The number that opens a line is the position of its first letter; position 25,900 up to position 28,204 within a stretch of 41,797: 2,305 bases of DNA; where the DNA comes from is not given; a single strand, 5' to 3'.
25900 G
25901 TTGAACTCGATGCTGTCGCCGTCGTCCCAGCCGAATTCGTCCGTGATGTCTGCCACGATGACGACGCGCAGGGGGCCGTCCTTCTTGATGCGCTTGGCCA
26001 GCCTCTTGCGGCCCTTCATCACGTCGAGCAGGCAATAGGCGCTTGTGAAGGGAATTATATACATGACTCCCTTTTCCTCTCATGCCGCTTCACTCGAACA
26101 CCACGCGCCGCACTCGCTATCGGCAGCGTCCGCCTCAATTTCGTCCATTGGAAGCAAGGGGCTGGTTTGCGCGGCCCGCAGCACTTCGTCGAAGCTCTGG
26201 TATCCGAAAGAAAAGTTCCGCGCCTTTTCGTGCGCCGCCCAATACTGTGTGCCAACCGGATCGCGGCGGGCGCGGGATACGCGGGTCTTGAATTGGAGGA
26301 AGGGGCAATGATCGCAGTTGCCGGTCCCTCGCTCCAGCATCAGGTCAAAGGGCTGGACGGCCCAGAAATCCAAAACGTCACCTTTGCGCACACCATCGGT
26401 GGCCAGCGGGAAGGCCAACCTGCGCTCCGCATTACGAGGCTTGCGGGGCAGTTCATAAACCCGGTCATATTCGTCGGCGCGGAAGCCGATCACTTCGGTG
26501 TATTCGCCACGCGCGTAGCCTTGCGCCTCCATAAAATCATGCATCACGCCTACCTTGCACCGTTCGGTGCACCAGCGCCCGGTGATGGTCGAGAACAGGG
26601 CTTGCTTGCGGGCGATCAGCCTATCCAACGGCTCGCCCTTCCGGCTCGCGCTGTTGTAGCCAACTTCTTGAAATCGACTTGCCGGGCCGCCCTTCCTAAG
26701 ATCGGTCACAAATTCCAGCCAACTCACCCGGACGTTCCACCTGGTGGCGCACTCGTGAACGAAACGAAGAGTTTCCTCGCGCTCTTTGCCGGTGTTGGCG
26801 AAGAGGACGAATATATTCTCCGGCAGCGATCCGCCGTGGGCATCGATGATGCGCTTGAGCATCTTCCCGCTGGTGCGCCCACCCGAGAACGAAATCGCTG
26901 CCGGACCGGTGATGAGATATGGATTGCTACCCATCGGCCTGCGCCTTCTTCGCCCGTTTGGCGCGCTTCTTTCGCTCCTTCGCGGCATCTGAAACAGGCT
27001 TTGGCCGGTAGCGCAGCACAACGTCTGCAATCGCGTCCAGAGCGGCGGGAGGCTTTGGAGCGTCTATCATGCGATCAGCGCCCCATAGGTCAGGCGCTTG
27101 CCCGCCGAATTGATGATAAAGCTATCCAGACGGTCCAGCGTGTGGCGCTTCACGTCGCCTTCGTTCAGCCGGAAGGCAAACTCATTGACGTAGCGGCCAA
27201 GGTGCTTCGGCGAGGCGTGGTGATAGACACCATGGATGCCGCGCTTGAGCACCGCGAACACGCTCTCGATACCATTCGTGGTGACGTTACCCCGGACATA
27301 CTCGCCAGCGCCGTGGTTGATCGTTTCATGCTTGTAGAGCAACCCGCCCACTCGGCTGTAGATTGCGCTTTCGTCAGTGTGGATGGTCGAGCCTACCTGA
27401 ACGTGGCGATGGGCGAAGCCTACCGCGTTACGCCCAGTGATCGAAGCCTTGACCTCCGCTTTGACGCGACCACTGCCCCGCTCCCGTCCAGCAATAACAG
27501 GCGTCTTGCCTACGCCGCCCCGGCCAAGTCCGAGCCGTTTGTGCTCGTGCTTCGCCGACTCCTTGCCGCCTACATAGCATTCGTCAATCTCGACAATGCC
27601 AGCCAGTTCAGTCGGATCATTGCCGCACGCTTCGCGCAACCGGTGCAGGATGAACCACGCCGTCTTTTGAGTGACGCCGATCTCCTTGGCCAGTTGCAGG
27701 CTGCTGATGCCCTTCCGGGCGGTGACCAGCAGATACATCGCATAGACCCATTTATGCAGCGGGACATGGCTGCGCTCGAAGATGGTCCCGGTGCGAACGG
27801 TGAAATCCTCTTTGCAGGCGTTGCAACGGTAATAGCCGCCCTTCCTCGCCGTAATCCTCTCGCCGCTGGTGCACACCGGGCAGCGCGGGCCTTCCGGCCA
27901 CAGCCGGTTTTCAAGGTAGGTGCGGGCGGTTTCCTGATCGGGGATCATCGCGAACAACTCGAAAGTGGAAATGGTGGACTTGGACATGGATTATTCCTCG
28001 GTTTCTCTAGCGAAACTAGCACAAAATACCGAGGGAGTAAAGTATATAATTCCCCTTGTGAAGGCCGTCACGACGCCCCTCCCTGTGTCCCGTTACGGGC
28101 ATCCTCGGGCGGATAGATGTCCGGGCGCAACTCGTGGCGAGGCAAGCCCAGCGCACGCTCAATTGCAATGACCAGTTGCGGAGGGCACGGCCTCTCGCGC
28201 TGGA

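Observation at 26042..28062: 2,005-bp IS1595-family 'transporter' element with a PAPS-reductase-like passenger, complete with inverted repeats and an 8-bp target duplication, inside a phage genome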

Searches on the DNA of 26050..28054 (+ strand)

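Call 6: search_dna_similar(query=window:26050-28054:+, collection=phages, mode=near)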
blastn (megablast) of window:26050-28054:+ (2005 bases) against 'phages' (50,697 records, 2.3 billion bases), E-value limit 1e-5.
No match.

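Call 7: search_dna_similar(query=window:26050-28054:+, collection=plasmids, mode=near)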
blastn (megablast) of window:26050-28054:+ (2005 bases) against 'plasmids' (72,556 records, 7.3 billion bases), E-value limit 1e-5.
No match.

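Call 8: search_dna_similar(query=window:26050-28054:+, collection=plasmids, mode=distant)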
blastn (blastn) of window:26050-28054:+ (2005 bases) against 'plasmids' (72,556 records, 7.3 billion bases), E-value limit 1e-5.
Records with a match: 1; places in all: 1; records where one place covers at least 80% of the query: 0.
Best place of each record, by identity: 60-80% 1.
By first word of the organism name: Bosea 1.
By predicted mobility (MOB-suite, as given by PLSDB): non-mobilizable 1.
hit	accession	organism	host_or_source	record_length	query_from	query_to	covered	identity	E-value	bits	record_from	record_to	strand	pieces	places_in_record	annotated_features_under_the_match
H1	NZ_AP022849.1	Bosea sp. ANAM02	Callyspongia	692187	688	840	8%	75.2%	2e-19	105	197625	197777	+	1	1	3'-phosphoadenosine 5'-phosphosulfate sulfotransferase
